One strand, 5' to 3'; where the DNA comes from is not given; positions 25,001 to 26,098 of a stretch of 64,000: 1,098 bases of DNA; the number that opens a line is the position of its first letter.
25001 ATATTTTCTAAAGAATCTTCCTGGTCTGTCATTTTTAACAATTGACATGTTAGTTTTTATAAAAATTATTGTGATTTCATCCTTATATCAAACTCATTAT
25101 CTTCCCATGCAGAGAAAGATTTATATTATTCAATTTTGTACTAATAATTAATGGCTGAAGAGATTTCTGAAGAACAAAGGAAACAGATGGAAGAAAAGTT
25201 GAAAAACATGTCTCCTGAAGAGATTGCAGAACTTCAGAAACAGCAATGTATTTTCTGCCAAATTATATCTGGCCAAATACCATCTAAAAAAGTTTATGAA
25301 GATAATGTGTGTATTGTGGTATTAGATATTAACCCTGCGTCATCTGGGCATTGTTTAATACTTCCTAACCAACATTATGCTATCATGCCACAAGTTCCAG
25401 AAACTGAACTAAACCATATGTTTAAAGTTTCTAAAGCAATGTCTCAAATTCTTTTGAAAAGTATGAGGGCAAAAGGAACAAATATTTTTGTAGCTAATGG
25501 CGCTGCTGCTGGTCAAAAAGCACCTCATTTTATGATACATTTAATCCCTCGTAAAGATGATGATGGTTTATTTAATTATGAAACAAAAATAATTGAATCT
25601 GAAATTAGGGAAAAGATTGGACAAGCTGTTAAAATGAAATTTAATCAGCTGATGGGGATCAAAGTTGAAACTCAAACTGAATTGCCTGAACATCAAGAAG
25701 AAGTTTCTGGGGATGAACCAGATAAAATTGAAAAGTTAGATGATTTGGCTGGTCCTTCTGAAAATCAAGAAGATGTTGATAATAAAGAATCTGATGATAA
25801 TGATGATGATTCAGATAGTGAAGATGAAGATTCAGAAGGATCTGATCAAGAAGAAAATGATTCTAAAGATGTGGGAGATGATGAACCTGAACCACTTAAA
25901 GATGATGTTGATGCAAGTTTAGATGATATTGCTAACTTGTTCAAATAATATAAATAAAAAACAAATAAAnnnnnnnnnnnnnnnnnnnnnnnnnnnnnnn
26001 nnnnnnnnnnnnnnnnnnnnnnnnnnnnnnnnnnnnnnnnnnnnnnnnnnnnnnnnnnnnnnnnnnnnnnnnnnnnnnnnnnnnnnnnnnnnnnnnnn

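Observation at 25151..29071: Two HINT-like genes immediately upstream of, and co-directional with, family-B DNA polymerase; histidine triad lacks the middle His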

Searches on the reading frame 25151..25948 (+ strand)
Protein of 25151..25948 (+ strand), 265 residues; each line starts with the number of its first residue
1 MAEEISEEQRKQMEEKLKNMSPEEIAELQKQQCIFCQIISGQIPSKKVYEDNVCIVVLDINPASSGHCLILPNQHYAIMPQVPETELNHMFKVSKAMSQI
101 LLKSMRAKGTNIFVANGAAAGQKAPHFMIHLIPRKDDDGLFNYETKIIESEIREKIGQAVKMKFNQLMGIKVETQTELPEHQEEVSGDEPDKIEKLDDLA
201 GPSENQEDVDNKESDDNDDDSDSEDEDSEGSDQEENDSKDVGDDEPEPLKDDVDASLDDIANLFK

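Call 4: search_protein_families(library=pfam, proteins=[window:25151-25948:+], max_evalue=0.01)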
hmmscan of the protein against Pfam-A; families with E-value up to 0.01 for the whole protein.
window:25151-25948:+ (265 aa): 4 families
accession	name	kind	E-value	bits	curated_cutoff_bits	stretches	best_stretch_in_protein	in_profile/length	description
PF01230.28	HIT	-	1.2e-21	77.6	21.5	1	41-136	2-97/98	HIT domain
PF11969.13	DcpS_C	-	4.6e-12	46.9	24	1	32-134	1-102/114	Scavenger mRNA decapping enzyme C-term binding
PF04677.20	CwfJ_C_1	-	7.6e-06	26.3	21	1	27-133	8-108/122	Protein similar to CwfJ C-terminus 1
PF09073.15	BUD22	-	0.00053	19.9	37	1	135-245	103-206/435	BUD22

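Call 6: search_solved_structures(query=window:25151-25948:+, max_evalue=0.001, show_alignments=3)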
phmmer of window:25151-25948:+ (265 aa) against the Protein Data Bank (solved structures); distinct sequences matched with E-value up to 0.001: 46.
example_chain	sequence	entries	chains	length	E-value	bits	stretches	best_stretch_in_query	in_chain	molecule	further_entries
3l7x_A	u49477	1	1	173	3.2e-21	79.7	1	29-143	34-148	Putative Hit-like protein involved in cell-cycle regulation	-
3imi_A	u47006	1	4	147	9.7e-19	71.5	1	31-142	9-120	HIT family protein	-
3o0m_A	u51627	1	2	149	2.2e-18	70.4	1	31-166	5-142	HIT family protein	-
6iq1_A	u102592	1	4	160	6.2e-17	65.6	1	32-138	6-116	Adenosine 5'-monophosphoramidase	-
1y23_A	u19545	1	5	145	6.4e-17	65.6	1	31-137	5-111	Histidine triad protein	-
3ksv_A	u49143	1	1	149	4.5e-16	62.8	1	32-145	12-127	Uncharacterized protein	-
4egu_A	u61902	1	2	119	5.8e-16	62.4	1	29-135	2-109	histidine triad (HIT) protein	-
5uvm_A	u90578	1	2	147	3.5e-15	59.9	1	31-133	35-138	Histidine triad (HIT) protein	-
3lb5_A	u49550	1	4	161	4.8e-14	56.2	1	21-158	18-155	Hit-like protein involved in cell-cycle regulation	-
2eo4_A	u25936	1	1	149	1.4e-13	54.7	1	33-138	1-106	150aa long hypothetical histidine triad nucleotide-binding protein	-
3oj7_A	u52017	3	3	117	8.7e-13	52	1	31-134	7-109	Putative histidine triad family protein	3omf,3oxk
3p0t_A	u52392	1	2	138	9.8e-11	45.3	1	33-144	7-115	Uncharacterized protein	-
6d6j_A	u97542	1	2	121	5.3e-10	42.9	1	31-133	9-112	HIT family hydrolase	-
3o1x_A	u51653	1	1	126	1.3e-09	41.7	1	32-133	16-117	Histidine triad nucleotide-binding protein 1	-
1rzy_A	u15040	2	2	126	1.9e-09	41.1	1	32-133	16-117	Histidine triad nucleotide-binding protein 1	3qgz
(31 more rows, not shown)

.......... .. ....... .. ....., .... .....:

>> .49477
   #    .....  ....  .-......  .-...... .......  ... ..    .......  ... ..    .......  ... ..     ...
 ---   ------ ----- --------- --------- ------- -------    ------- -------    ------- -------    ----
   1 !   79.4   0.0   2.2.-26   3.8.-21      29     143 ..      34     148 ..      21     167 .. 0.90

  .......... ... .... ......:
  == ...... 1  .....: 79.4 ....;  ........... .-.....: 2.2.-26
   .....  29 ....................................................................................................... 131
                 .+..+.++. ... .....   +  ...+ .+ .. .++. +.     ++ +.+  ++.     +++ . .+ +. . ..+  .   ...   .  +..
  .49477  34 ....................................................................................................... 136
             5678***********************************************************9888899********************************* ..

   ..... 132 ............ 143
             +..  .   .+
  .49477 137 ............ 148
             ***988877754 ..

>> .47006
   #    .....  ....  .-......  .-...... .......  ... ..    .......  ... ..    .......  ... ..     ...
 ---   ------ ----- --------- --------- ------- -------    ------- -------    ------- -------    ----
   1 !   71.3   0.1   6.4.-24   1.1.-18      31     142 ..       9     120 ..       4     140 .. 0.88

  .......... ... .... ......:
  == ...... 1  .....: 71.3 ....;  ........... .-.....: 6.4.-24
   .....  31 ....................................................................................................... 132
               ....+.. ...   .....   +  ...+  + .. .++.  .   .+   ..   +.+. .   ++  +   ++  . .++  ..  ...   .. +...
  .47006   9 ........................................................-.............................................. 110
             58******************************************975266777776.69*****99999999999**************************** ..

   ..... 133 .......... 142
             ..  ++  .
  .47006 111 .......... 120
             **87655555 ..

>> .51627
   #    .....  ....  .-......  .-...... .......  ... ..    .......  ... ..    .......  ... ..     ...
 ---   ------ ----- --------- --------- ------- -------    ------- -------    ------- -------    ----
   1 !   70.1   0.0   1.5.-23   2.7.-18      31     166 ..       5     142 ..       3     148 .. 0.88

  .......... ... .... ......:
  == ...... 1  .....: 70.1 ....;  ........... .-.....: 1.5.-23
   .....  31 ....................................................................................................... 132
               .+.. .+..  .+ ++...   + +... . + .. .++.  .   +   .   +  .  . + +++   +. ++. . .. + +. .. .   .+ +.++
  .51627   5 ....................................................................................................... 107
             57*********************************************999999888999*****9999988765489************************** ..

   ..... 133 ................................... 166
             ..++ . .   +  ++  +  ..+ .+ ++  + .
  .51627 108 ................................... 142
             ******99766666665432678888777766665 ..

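Call 13: find_related_loci(query=A1, collection=genome_contigs, flank=8000)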
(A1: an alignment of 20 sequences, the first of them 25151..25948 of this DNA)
Query A1 (265 aa) in genome_contigs; peptide patterns used: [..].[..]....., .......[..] (x = any residue, [..] = any of these).
599 stretches matched a pattern (row limit reached: there are more); 183 encode a relative of the query (tblastn E <= 1e-3); the best 80 are kept; 80 distinct loci.
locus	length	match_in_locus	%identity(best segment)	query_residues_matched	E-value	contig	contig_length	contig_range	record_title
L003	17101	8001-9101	51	3-265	4e-79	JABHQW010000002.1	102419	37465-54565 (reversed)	MAG: Candidatus Woesearchaeota archaeon isolate SI039_bin115 k141_484478, whole genome shotgun sequence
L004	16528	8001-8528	65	4-179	8e-79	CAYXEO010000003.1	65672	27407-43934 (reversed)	MAG TPA_asm: uncultured Methanosarcinales archaeon isolate SRP077602_co6_159 genome assembly, contig: NODE_653_length_65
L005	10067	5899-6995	52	4-265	1e-77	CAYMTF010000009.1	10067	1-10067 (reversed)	MAG TPA_asm: uncultured Methanosarcinales archaeon isolate SRP077602_co11_565 genome assembly, contig: NODE_7939_length_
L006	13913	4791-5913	67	1-171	4e-77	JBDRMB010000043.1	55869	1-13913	MAG: archaeon isolate MEGAHIT-group-1.81 k141_3473123, whole genome shotgun sequence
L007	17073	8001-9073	46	4-265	1e-76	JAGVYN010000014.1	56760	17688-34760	Candidatus Woesearchaeota archaeon isolate RIFOXYD1_FULL_40_14 rifoxyd1_full_scaffold_505, whole genome shotgun sequence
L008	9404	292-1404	47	4-265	5e-76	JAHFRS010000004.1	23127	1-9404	MAG: archaeon isolate nzgw58 NODE_623_length_23128_cov_5.710088, whole genome shotgun sequence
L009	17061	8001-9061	60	2-174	1e-75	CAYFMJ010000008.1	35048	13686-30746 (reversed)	MAG TPA_asm: uncultured Methanosarcinales archaeon isolate ERP019367_co1_71 genome assembly, contig: NODE_1216_length_35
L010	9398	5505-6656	59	4-186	3e-75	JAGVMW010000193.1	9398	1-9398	MAG: archaeon isolate DeMMO3_35 c_000000080282, whole genome shotgun sequence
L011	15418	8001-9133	48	4-265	2e-75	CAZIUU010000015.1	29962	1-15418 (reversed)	MAG TPA_asm: uncultured Methanosarcinales archaeon isolate binchicken_co251_991 genome assembly, contig: NODE_2112_lengt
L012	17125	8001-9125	57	1-189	7e-75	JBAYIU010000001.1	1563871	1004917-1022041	MAG: Candidatus Woesearchaeota archaeon isolate SO_2016_GW1_38 scaffold00001_OW334_2016, whole genome shotgun sequence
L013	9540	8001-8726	48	1-265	3e-74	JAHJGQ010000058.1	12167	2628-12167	MAG: Nanoarchaeota archaeon isolate Modern_marine_glass_biofilm.mb.79 Modern_marine_glas.mb.79_k141_492594, whole genome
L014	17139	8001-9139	59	4-185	4e-74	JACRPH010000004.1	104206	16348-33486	MAG: Candidatus Woesearchaeota archaeon isolate NC_groundwater_1982_Pr3_S-0.2um_39_12 scaffold_126938, whole genome shot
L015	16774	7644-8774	47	4-265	8e-74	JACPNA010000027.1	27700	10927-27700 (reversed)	MAG: Candidatus Woesearchaeota archaeon isolate NC_groundwater_563_Ag_S-0.1um_35_31 S35_SO-1_scaffold_204641, whole geno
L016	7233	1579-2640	47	3-265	6e-74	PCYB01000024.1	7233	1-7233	MAG: Candidatus Woesearchaeota archaeon CG10_big_fil_rev_8_21_14_0_10_36_11 CG10_8_21_14_0.10_scaffold_11718_c, whole ge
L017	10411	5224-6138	44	4-265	1e-73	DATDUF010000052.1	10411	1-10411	MAG TPA_asm: Candidatus Nanoarchaeia archaeon isolate SMAG_U8050 k141_2232358, whole genome shotgun sequence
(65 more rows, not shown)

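Call 37: search_protein_families(library=ncbifam, proteins=[window:25151-25948:+], max_evalue=0.01)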
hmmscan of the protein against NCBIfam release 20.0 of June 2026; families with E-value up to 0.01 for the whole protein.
window:25151-25948:+ (265 aa): 3 families
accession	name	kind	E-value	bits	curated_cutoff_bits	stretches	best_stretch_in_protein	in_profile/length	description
NF045834.1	M_plasma_HinT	exception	4.9e-20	72.3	130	1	34-134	1-101/102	histidine triad protein HinT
NF007965.0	PRK10687.1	equivalog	1.7e-08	34.5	206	1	32-135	4-108/119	purine nucleoside phosphoramidase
NF052622.1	ATPAdlTfActino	equivalog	1e-06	28.4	290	1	53-141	60-149/176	ATP adenylyltransferase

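Call 67: predict_structure(alignment_id=A3)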
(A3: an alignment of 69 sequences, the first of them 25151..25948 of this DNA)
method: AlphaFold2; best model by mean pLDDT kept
length: 265 residues; sequences in the alignment: 69
mean_pLDDT: 74.0   pTM: 0.52
mean pLDDT of the five models: 74.0, 72.7, 72.1, 72.0, 71.7
residues with pLDDT >= 90: 96; 70-90: 66; 50-70: 35; < 50: 68
segments of 3 or more residues with pLDDT < 50: 175-189, 196-201, 205-219, 221-228, 230-237, 244-246, 249-251
pLDDT, mean of each block of 10 residues (from residue 1): 76 91 90 92 95 96 91 89 95 97 93 73 80 83 72 88 89 55 44 46 45 43 48 45 47 63 68
secondary structure, 60 per line:
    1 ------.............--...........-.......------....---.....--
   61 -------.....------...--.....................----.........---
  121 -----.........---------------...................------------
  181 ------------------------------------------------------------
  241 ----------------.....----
elements in order: H7-19 H22-32 H34-40 E47-50 E54-58 E68-72 H84-104 E109-117 E126-134 H150-168 H257-261

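Call 72: find_related_loci(query=A1, collection=viral_contigs, flank=6000)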
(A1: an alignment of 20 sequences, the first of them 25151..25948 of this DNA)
Query A1 (265 aa) in viral_contigs; peptide patterns used: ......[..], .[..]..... (x = any residue, [..] = any of these).
294 stretches matched a pattern, but none encodes a relative of the query by tblastn (E <= 1e-3).

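Call 75: search_protein_families(library=padloc, proteins=[window:25151-25948:+], max_evalue=0.001)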
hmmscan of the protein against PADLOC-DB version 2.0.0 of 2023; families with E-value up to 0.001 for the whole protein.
window:25151-25948:+ (265 aa): 1 family
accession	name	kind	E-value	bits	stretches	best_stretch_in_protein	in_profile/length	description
PDLC00441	ThsC2|ThsC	-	3.5e-13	47.6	1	26-140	7-121/148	HIT family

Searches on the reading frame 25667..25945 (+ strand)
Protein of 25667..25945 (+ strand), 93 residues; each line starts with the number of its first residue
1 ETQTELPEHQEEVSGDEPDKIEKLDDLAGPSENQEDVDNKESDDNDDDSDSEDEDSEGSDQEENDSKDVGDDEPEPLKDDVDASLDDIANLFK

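Call 84: search_protein_families(library=pfam, proteins=[window:25667-25945:+], max_evalue=10)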
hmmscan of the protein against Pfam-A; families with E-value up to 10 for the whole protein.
seq(93 aa): 0 families
